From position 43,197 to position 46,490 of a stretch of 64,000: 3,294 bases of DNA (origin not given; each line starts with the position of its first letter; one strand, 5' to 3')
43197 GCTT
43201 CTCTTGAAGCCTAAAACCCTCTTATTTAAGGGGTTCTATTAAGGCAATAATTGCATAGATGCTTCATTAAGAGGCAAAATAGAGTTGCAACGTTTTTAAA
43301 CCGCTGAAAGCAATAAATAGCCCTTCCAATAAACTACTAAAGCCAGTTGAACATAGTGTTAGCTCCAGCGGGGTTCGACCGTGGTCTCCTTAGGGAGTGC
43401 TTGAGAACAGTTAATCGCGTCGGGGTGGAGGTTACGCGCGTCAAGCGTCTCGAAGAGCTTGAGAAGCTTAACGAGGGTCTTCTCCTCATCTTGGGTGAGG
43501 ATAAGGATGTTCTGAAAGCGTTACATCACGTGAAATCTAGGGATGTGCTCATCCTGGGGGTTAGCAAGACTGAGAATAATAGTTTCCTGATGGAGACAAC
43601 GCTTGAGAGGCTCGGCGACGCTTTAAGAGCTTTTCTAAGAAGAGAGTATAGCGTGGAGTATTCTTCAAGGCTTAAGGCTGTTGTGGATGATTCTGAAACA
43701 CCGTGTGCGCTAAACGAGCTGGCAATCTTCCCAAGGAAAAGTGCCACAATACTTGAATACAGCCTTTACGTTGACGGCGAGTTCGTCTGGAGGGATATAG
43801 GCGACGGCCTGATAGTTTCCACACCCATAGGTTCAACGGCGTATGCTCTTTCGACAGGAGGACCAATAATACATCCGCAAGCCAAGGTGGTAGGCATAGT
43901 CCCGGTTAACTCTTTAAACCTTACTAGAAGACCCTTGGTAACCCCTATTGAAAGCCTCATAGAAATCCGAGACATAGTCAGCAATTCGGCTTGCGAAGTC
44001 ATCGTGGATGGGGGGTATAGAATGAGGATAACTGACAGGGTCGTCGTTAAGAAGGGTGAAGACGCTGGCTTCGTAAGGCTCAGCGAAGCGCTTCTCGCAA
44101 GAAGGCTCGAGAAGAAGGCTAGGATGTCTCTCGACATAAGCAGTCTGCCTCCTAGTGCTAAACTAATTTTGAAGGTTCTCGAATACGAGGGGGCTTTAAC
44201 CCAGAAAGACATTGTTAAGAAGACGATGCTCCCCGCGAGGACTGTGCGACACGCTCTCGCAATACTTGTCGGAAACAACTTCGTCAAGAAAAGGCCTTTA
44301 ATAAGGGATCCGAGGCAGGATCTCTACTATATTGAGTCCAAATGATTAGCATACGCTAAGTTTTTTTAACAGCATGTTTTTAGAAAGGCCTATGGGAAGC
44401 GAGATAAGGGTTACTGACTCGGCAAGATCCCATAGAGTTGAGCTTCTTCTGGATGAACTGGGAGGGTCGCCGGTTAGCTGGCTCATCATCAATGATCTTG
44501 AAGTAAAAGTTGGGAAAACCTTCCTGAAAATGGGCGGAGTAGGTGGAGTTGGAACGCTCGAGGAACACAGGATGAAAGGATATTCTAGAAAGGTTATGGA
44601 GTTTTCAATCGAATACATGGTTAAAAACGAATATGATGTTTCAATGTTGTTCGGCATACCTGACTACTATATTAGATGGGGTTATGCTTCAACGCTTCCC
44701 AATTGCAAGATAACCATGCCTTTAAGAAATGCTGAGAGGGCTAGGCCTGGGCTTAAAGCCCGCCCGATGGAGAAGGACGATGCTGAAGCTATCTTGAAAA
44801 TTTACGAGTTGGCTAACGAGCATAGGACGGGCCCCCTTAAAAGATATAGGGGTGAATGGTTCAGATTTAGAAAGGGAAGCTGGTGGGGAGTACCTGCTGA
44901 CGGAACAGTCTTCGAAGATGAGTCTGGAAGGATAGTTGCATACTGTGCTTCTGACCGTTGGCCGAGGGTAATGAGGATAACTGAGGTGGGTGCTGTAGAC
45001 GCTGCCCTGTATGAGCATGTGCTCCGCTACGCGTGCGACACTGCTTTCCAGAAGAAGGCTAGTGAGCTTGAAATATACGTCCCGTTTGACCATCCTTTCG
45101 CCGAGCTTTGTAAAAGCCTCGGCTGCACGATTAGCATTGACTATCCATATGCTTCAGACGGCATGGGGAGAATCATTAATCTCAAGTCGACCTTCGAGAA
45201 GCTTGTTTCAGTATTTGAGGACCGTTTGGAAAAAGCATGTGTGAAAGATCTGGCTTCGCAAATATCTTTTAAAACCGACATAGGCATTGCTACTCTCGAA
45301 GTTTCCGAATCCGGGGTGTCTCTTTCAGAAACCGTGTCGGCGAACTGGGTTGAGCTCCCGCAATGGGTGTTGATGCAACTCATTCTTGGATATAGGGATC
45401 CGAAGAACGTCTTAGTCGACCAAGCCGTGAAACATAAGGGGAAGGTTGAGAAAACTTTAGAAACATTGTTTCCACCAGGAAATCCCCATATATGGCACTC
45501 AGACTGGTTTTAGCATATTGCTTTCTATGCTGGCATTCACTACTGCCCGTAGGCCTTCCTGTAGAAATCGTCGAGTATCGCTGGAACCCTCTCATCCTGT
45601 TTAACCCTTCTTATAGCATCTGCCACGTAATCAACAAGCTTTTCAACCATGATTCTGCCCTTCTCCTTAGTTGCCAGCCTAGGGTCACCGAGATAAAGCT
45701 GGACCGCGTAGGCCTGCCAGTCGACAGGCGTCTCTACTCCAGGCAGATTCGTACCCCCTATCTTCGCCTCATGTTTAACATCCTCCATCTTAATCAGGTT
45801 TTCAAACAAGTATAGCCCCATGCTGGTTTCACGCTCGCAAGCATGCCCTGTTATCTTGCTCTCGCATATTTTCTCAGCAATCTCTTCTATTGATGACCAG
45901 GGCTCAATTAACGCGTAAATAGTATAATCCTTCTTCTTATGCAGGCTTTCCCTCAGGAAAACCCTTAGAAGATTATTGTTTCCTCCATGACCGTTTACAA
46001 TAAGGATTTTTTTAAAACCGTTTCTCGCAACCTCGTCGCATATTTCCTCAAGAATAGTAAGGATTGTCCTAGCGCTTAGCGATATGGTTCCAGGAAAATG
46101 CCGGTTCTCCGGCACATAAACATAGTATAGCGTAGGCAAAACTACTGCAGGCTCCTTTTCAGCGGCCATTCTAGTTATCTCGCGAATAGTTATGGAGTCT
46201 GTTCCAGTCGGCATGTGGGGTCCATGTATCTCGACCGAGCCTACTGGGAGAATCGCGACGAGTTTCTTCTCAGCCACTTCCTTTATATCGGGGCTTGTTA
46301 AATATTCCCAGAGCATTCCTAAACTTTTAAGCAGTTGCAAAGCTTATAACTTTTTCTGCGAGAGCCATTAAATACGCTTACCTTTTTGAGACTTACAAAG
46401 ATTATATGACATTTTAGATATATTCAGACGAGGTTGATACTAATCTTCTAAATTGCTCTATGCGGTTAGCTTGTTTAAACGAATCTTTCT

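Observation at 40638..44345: nadA-nadC-nadX operon divergently paired with an NAD-kinase-like wHTH fusion, a candidate NAD(P)-sensing transcriptional regulator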

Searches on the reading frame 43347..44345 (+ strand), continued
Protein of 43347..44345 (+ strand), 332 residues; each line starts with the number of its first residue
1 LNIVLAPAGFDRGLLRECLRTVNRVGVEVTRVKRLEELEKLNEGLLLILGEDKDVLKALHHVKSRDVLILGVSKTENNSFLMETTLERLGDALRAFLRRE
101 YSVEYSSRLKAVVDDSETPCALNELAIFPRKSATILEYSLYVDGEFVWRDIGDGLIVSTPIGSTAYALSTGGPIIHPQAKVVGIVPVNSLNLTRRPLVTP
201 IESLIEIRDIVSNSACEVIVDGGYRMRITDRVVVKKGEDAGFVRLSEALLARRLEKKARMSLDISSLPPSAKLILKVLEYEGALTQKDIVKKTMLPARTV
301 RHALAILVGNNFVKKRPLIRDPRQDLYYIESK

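Call 92: find_homologous_proteins(query=L171:4967-5908:-, max_evalue=1e-20)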
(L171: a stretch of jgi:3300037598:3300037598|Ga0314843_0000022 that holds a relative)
Query L171:4967-5908:- (313 aa): 7987 proteins with E <= 1e-20 among 8000 candidates; the best 120 are listed.
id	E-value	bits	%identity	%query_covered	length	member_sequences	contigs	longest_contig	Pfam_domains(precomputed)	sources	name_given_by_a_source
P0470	7.7e-200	681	100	100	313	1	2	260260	PF02445.22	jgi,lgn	jgi:quinolinate synthase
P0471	2.1e-147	508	73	99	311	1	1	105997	PF02445.22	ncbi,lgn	ncbi:MAG: quinolinate synthase NadA [Thermoprotei archaeon]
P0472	2.2e-141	489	72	99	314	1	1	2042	PF02445.22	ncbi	-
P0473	8.6e-139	480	70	100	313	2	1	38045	PF02445.22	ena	-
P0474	1.2e-138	480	70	100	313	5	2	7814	PF02445.22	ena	-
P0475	6.6e-135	467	68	100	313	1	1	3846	PF02445.22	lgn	-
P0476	5.3e-132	458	66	99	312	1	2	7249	PF02445.22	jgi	-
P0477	1.7e-125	436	65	97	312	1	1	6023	PF02445.22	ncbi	-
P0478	2.5e-124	433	63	100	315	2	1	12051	PF02445.22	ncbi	-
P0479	4.3e-122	425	63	98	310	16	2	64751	PF02445.22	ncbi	ncbi:MAG: quinolinate synthase NadA [Desulfurococcaceae archaeon]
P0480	4.8e-121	422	64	98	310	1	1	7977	PF02445.22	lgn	-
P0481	2.6e-120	419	61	98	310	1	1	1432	PF02445.22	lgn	-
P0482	4.4e-119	415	63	98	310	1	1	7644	PF02445.22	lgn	-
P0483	6.8e-118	412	61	100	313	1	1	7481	PF02445.22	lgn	-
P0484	1.3e-117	411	62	96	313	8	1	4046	PF02445.22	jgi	-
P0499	1.6e-108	381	58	99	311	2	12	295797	PF02445.22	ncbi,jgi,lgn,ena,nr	ncbi:MAG: quinolinate synthase NadA [Thaumarchaeota archaeon]|jgi:quinolinate synthase|nr:quinolinat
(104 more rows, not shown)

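Call 93: find_encoding_contigs(protein=P0499, flank=7000, max_places=3)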
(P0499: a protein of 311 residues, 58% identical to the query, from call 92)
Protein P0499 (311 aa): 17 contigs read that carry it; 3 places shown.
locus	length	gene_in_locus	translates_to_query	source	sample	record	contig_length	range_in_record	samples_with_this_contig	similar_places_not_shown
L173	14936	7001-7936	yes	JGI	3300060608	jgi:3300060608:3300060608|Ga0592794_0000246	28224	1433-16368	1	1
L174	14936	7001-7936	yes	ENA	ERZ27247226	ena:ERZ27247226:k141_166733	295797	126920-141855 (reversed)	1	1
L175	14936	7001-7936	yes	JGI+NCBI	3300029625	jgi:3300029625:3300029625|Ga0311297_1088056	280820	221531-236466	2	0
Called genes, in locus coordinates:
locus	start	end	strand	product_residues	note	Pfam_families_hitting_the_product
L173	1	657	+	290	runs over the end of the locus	PF05681:Fumerase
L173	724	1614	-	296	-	PF01261:AP_endonuc_2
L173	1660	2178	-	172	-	PF00881:Nitroreductase, PF14512:TM1586_NiRdase (weak), PF00881:Nitroreductase, PF14512:TM1586_NiRdase (weak)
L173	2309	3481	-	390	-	PF01904:DUF72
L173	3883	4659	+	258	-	PF02633:Creatininase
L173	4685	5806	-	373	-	PF13527:Acetyltransf_9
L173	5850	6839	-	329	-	PF20143:NAD_kinase_C, PF08221:HTH_9 (faint)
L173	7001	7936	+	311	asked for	PF02445:NadA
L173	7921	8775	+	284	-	PF02749:QRPTase_N, PF01729:QRPTase_C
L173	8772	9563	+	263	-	PF01113:DapB_N (faint), PF01408:GFO_IDH_MocA (weak), PF03447:NAD_binding_3, PF01958:Asp_DH_C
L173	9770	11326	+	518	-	PF00437:T2SSE (weak)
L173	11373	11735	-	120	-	-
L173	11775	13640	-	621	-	PF17789:MG4 (faint), PF13620:CarboxypepD_reg (weak)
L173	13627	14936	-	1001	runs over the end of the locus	PF01364:Peptidase_C25, PF18998:Flg_new_2 (weak)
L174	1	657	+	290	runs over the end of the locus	PF05681:Fumerase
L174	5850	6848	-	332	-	PF20143:NAD_kinase_C, PF08221:HTH_9 (faint)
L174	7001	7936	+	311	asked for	PF02445:NadA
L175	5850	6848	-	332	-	PF20143:NAD_kinase_C, PF08221:HTH_9 (faint)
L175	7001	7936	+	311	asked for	PF02445:NadA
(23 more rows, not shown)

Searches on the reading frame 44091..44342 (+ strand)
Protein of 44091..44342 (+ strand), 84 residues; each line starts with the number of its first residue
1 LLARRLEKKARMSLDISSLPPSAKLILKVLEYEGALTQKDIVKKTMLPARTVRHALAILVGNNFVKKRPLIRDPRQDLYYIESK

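Call 69: search_solved_structures(query=window:44091-44342:+, max_evalue=10, show_alignments=2)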
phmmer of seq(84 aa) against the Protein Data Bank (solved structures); distinct sequences matched with E-value up to 10: 4.
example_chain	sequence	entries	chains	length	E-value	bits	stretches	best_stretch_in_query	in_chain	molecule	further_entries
1sfx_A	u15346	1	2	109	0.25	15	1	14-68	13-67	Conserved hypothetical protein AF2008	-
3g3z_A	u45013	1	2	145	0.29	14.8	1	26-77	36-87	Transcriptional regulator, MarR family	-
3gkx_A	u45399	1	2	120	0.82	13.4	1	26-75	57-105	Putative ArsC family related protein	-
7n6g_1P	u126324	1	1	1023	1.5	12.5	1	22-82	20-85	HTH_9 domain-containing protein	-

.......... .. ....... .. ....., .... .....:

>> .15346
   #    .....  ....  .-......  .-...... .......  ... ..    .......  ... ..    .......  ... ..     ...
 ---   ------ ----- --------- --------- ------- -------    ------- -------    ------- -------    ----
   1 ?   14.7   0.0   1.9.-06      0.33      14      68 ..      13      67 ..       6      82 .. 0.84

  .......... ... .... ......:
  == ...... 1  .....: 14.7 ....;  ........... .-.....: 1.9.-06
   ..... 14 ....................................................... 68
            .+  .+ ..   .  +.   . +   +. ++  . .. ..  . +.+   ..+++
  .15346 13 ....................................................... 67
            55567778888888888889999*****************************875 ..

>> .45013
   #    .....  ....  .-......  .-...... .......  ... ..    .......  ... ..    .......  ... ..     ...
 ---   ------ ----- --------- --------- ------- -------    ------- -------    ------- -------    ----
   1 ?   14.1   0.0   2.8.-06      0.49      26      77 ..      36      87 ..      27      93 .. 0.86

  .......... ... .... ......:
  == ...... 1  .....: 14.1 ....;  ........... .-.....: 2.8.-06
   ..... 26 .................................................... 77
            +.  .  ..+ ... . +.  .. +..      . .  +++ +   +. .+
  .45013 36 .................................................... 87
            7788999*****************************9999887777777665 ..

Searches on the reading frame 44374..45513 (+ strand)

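Call 3: search_protein_families(library=pfam, proteins=[window:44374-45513:+], max_evalue=0.01)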
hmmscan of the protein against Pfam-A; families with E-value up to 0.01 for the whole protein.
window:44374-45513:+ (379 aa): 2 families
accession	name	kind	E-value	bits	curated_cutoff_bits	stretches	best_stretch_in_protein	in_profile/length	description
PF13527.13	Acetyltransf_9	-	2.2e-14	54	25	1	30-105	49-125/127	Acetyltransferase (GNAT) domain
PF00583.31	Acetyltransf_1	-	0.0035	18.1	20.7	0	19-87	30-93/116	Acetyltransferase (GNAT) family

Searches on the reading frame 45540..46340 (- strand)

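Call 39: search_protein_families(library=pfam, proteins=[window:45540-46340:-], max_evalue=0.001)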
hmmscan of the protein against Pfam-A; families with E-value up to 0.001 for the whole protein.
window:45540-46340:- (266 aa): 1 family
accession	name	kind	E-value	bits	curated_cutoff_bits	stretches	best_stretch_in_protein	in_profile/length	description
PF02633.19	Creatininase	-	2.6e-62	210.8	31.3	1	13-243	2-238/238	Creatinine amidohydrolase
